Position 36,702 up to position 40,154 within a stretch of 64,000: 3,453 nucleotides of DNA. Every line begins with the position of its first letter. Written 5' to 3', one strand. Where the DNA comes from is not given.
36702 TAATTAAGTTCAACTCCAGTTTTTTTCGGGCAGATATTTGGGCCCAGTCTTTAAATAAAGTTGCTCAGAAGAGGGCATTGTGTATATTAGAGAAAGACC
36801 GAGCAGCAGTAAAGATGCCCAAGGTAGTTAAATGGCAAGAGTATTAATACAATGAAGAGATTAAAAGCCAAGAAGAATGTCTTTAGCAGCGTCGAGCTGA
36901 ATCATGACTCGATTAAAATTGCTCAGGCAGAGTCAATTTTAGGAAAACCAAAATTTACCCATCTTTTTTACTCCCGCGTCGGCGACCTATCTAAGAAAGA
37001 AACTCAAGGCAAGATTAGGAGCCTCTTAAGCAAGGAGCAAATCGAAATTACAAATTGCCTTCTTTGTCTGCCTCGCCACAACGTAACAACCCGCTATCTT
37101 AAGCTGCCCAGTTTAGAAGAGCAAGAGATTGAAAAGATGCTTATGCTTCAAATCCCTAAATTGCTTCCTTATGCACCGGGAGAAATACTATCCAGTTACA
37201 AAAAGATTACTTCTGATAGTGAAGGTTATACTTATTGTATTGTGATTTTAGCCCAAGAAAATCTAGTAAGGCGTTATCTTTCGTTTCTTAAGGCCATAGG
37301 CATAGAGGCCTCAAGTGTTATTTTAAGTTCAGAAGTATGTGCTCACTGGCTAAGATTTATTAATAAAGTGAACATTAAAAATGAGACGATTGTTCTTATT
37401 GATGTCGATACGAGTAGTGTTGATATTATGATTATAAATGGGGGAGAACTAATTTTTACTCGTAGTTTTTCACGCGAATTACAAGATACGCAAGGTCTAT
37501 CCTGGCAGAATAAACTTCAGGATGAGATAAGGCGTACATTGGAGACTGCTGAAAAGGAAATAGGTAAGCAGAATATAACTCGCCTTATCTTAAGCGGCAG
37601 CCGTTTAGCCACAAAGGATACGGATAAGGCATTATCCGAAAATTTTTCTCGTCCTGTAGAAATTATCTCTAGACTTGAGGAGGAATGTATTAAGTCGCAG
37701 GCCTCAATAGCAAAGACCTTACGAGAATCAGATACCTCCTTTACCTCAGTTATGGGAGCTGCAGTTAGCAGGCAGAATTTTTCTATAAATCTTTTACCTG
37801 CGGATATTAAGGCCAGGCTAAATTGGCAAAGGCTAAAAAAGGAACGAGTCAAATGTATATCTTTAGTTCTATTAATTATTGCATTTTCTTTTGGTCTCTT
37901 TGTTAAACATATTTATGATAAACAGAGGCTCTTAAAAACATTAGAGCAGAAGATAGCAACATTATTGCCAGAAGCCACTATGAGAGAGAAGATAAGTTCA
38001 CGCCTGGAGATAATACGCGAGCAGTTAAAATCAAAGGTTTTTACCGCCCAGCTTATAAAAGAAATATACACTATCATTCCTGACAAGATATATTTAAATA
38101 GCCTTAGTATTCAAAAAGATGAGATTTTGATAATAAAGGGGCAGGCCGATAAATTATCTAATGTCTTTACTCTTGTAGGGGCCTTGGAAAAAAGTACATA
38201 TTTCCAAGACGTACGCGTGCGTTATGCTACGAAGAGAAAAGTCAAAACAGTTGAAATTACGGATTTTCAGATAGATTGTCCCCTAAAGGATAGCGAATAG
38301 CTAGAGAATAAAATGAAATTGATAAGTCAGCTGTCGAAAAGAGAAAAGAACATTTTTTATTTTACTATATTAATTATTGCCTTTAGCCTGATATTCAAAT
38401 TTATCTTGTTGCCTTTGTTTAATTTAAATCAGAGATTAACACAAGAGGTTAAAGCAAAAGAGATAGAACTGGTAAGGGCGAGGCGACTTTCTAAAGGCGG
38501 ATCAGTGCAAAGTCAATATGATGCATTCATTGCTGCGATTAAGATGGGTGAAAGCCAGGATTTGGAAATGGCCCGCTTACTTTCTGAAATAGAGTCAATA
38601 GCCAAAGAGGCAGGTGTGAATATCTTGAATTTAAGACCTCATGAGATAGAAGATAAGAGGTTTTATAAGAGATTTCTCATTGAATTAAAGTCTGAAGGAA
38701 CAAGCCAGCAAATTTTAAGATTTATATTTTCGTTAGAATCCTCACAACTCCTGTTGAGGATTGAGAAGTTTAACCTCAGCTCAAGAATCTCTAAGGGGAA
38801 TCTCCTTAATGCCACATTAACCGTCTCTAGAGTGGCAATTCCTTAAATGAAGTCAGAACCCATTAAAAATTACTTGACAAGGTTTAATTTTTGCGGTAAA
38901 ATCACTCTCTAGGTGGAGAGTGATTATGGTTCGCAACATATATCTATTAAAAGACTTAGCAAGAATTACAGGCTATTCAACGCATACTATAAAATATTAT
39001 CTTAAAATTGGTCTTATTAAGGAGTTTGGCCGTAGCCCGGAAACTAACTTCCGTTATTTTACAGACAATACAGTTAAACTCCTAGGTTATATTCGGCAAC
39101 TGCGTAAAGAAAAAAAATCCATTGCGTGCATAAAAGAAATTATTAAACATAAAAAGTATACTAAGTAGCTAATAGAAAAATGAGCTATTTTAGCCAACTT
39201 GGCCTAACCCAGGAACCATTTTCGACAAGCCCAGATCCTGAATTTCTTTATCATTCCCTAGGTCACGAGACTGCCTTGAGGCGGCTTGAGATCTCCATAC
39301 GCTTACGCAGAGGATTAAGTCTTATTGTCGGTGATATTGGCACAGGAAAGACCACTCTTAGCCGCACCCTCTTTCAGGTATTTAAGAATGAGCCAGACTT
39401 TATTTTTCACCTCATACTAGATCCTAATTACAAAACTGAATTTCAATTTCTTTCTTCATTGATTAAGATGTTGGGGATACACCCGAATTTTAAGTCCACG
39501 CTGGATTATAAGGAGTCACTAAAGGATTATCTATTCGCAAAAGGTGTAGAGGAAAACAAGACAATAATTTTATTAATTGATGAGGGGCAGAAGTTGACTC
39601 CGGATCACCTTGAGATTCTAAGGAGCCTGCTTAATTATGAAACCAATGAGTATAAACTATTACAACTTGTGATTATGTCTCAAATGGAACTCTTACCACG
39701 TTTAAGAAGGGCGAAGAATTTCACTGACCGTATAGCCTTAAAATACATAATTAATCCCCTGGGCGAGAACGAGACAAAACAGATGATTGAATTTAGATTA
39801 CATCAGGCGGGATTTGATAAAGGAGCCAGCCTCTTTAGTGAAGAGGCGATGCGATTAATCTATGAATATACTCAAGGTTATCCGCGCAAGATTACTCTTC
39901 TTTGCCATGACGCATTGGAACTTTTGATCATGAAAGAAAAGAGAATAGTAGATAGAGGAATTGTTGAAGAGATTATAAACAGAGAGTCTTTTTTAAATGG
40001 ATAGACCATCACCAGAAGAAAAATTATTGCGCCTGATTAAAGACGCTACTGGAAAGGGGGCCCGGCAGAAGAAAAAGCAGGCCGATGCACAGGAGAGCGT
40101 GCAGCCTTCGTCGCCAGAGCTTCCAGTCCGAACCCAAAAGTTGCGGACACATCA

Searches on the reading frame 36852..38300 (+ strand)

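Call 28: search_protein_families(library=pfam, proteins=[window:36852-38300:+], max_evalue=0.00001)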
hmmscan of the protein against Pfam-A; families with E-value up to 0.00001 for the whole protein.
window:36852-38300:+ (482 aa): 2 families
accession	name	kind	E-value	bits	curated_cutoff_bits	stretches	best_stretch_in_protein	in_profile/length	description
PF05137.18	PilN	-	3.4e-11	43.5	22.8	1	401-476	2-76/78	Fimbrial assembly protein (PilN)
PF11104.14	PilM_2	-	1.7e-09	37.5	27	1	52-205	48-207/340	Type IV pilus assembly protein PilM;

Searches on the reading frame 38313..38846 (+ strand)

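Call 28: search_protein_families(library=pfam, proteins=[window:38313-38846:+], max_evalue=0.00001)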
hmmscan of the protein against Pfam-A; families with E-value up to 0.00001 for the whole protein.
window:38313-38846:+ (177 aa): 1 family
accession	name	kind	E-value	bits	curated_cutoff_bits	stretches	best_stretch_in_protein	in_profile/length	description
PF04350.18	PilO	-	3.5e-07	30.9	22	1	83-169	49-136/145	Pilus assembly protein, PilO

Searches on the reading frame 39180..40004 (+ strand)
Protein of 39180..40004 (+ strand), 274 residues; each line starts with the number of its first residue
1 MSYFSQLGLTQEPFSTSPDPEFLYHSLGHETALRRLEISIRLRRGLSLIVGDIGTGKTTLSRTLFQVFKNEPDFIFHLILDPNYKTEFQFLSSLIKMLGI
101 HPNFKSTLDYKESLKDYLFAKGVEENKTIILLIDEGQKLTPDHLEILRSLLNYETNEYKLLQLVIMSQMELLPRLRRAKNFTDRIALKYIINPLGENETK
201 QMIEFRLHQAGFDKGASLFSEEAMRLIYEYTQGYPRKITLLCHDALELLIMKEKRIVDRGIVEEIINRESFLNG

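Call 29: search_protein_families(library=pfam, proteins=[window:39180-40004:+], max_evalue=0.00001)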
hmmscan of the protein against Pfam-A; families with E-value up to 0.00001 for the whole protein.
window:39180-40004:+ (274 aa): 2 families
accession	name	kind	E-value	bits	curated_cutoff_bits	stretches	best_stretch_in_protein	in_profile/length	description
PF13401.12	AAA_22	-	2.1e-16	60.9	27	1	43-175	4-130/130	AAA domain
PF01637.24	ATPase_2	-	4.1e-07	30.5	33.2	1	30-240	5-224/225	ATPase domain predominantly from Archaea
